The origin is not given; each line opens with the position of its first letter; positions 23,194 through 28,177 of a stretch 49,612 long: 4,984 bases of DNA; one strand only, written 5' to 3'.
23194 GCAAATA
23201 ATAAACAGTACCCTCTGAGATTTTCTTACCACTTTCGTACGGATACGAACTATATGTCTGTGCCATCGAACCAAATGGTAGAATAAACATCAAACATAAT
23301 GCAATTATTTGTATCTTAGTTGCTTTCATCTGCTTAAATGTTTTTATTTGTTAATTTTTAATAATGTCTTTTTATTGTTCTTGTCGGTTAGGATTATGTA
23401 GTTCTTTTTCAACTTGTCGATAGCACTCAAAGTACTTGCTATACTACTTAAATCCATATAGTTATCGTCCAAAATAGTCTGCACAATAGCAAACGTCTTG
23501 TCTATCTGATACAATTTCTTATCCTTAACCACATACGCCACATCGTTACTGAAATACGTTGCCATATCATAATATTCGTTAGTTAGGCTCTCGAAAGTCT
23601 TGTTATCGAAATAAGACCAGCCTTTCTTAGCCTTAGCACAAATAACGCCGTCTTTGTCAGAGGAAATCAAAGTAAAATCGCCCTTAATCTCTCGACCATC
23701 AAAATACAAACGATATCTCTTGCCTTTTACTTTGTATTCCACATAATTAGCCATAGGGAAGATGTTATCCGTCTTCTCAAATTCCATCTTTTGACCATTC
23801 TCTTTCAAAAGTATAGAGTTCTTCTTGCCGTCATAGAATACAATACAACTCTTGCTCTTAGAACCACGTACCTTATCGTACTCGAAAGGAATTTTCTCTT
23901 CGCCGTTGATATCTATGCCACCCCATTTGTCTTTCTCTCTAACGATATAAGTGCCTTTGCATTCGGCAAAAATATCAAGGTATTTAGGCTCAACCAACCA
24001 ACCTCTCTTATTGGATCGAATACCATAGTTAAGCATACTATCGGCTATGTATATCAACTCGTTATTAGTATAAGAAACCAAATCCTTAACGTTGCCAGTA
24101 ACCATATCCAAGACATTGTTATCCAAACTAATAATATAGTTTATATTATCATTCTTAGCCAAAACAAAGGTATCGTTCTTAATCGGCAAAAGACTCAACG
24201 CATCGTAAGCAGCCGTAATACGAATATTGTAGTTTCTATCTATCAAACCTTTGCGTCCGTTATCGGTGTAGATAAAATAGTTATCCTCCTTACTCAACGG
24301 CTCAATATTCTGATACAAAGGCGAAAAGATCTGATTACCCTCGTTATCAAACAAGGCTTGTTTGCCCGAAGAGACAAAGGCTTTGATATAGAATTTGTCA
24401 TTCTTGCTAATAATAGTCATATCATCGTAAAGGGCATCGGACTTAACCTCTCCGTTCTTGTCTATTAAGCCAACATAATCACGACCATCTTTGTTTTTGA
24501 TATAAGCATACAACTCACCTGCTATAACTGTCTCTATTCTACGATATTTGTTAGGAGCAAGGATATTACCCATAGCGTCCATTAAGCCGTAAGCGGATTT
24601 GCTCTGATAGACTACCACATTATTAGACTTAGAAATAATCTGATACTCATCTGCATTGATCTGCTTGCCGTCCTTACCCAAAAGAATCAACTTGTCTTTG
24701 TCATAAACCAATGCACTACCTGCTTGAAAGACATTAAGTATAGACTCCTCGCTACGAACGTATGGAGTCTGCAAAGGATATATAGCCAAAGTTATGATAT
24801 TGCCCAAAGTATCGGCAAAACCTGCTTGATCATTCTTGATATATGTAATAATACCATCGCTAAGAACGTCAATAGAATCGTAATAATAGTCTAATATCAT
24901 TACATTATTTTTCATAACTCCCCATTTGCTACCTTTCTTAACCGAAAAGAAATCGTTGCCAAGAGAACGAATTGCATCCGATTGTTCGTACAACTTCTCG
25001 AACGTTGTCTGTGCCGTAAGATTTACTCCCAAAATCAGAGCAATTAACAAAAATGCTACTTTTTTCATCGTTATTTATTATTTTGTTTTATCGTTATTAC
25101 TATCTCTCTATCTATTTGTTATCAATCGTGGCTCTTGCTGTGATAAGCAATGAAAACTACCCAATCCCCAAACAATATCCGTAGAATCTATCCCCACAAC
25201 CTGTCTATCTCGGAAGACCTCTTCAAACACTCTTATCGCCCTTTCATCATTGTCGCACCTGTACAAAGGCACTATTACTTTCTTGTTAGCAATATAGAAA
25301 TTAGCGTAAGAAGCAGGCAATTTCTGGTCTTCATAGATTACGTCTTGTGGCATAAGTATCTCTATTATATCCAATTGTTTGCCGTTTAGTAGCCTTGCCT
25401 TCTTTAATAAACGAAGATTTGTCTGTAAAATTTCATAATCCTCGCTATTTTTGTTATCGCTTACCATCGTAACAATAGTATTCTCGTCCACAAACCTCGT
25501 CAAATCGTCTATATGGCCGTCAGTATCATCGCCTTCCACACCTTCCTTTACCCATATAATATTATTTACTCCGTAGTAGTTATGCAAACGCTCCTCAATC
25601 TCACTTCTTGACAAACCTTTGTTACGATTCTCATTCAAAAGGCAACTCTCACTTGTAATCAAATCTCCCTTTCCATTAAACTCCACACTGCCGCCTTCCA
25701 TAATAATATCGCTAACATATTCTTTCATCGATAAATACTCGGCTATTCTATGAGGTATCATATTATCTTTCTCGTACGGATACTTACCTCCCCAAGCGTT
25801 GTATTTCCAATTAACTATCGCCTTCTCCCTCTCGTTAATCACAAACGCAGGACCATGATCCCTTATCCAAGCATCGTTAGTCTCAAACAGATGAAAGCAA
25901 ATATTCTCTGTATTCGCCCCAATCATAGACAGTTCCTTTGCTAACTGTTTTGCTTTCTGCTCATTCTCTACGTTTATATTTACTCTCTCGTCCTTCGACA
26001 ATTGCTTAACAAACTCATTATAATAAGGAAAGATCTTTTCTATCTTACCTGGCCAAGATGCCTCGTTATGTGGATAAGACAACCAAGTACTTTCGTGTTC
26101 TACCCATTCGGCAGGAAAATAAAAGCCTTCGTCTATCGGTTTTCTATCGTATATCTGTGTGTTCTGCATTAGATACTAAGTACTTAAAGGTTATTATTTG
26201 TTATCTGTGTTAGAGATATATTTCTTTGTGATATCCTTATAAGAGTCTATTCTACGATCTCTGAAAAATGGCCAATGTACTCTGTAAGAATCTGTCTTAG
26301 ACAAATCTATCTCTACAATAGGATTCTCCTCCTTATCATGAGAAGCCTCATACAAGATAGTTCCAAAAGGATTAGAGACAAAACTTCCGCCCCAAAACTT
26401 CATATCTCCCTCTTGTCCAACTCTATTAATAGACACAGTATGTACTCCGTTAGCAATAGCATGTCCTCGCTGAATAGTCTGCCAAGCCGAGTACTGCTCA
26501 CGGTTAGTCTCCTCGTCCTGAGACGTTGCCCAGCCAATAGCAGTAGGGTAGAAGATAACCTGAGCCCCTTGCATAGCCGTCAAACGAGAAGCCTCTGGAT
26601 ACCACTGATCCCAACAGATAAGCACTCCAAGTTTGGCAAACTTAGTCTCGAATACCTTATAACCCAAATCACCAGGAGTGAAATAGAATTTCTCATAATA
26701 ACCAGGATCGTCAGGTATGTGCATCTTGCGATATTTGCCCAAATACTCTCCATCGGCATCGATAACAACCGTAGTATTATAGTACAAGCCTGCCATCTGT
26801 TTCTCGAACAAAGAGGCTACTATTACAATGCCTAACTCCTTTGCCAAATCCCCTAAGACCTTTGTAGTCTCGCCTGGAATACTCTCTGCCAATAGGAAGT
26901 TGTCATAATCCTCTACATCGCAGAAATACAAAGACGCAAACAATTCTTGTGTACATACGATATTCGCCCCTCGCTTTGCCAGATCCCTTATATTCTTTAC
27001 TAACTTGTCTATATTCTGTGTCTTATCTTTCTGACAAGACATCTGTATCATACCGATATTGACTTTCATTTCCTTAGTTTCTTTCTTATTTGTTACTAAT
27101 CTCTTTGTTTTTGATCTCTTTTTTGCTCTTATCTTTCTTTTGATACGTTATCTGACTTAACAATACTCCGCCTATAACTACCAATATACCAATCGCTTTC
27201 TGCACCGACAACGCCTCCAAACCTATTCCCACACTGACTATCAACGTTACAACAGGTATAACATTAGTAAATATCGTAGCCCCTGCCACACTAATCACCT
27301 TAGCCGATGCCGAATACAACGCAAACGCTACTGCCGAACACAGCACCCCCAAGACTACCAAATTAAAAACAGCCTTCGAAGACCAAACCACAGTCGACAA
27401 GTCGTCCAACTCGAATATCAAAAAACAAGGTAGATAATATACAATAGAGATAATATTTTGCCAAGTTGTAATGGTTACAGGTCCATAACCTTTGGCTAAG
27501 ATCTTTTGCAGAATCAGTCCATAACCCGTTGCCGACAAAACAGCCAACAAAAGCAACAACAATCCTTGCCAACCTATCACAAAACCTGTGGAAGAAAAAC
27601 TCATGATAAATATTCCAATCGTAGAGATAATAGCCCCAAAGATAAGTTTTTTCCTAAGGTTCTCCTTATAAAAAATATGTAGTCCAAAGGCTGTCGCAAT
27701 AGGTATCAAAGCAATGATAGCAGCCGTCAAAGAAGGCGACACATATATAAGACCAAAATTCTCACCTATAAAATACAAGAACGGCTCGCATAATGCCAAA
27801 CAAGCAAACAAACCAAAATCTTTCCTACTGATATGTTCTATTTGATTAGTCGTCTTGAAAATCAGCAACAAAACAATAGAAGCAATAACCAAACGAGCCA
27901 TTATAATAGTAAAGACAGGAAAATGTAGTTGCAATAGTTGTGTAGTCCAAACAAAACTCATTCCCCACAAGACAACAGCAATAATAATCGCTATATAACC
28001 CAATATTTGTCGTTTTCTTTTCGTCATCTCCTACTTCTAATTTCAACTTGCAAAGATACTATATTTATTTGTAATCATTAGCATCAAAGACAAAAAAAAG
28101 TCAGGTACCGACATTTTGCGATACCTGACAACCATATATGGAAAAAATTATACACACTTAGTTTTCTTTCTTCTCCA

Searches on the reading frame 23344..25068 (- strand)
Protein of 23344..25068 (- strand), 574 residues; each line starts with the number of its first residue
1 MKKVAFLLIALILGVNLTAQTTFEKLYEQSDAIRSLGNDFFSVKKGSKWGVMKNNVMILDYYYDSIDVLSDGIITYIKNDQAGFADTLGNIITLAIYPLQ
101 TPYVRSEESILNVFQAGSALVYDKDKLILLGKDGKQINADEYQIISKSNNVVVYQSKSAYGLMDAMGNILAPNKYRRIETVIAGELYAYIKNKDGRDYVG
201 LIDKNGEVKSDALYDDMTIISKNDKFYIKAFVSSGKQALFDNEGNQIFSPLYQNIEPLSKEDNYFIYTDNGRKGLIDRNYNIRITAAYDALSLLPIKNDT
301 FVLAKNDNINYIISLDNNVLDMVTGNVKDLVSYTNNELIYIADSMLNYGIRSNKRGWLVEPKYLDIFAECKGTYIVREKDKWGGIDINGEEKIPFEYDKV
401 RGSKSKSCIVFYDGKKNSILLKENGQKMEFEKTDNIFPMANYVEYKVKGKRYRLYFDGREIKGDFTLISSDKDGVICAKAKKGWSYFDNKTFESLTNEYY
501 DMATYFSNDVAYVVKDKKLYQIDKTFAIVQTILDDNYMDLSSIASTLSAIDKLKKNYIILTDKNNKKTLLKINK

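Call 6: search_protein_families(library=pfam, proteins=[window:23344-25068:-], max_evalue=0.001)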
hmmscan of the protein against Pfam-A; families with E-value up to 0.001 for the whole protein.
window:23344-25068:- (574 aa): 1 family
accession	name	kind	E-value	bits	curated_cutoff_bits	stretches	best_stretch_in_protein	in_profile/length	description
PF14903.11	WG_beta_rep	-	3.4e-13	49.8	25.6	0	382-404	1-23/35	WG containing repeat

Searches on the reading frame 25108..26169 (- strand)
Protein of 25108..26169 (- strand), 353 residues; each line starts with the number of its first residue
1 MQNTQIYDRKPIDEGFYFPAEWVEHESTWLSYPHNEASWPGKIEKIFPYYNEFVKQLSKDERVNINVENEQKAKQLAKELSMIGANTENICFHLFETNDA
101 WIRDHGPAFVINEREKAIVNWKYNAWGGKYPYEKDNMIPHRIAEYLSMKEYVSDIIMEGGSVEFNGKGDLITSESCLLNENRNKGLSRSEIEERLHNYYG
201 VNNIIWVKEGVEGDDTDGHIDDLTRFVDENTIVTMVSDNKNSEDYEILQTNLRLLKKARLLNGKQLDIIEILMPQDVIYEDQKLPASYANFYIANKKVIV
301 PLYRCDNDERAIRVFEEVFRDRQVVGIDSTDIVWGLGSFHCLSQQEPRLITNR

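Call 6: search_protein_families(library=pfam, proteins=[window:25108-26169:-], max_evalue=0.001)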
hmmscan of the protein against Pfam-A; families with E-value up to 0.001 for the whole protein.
window:25108-26169:- (353 aa): 1 family
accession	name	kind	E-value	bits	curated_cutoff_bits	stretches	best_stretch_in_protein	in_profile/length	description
PF04371.20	PAD_porph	-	7.1e-116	387.4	25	1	18-347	2-321/321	Porphyromonas-type peptidyl-arginine deiminase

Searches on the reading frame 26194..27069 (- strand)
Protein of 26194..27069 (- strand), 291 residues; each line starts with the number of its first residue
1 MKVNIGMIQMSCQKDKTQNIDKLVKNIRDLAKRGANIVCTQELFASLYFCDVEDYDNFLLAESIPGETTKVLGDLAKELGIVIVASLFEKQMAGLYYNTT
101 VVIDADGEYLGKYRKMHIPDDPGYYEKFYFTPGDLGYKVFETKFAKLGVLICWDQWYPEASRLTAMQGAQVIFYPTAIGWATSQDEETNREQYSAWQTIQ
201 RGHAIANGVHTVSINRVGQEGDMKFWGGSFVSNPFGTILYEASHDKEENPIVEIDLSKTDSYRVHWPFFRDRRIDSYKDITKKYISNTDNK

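Call 6: search_protein_families(library=pfam, proteins=[window:26194-27069:-], max_evalue=0.001)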
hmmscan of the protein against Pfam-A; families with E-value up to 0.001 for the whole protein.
window:26194-27069:- (291 aa): 1 family
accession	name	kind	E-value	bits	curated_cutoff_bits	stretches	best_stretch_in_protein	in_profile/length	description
PF00795.27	CN_hydrolase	-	5.1e-59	200.1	23.2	1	5-263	2-255/256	Carbon-nitrogen hydrolase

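Call 104: find_encoding_contigs(protein=window:26194-27069:-, flank=10000, max_places=10)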
Protein window:26194-27069:- (291 aa): 8 contigs read that carry it; 7 places shown.
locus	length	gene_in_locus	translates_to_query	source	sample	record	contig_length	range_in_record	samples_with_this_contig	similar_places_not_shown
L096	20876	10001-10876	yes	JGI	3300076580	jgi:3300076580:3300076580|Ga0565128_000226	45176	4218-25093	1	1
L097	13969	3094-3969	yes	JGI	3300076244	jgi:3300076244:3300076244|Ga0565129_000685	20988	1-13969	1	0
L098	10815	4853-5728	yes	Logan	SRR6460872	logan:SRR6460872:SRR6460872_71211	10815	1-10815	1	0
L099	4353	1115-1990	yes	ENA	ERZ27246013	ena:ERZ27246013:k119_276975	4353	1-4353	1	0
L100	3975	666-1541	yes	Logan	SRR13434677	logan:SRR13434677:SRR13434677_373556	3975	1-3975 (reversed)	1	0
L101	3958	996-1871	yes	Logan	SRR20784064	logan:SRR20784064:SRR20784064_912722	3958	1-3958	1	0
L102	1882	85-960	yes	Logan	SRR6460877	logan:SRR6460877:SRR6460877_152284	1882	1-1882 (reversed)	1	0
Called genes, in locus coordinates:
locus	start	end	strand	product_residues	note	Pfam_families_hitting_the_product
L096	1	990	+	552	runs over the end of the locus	PF02384:N6_Mtase, PF07669:Eco57I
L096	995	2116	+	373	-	PF17761:DUF1016_N, PF06250:YhcG_C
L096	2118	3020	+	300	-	-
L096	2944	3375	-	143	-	PF01420:Methylase_S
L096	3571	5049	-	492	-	PF19898:DUF6371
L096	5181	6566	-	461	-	PF13481:AAA_25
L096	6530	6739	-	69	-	-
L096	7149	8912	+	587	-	PF00575:S1 (weak), PF13509:S1_2 (faint), PF21710:Spt6_S1 (faint), PF23459:S1_RRP5 (faint), PF00575:S1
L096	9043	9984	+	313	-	PF00892:EamA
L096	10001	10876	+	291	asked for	PF00795:CN_hydrolase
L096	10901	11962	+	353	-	PF04371:PAD_porph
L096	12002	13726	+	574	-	PF14903:WG_beta_rep (faint)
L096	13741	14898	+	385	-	PF16115:DUF4831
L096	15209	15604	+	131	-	PF18291:HU-HIG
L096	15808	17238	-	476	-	-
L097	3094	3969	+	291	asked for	PF00795:CN_hydrolase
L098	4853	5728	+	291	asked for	PF00795:CN_hydrolase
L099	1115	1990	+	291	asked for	PF00795:CN_hydrolase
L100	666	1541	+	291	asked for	PF00795:CN_hydrolase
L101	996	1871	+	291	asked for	PF00795:CN_hydrolase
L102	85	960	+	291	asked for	PF00795:CN_hydrolase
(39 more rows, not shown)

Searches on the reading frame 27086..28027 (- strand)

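Call 6: search_protein_families(library=pfam, proteins=[window:27086-28027:-], max_evalue=0.001)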
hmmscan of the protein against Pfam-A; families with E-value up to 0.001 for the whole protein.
window:27086-28027:- (313 aa): 1 family
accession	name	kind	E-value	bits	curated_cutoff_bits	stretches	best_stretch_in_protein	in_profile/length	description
PF00892.27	EamA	-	1.9e-35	122.5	28.2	2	9-143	2-134/135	EamA-like transporter family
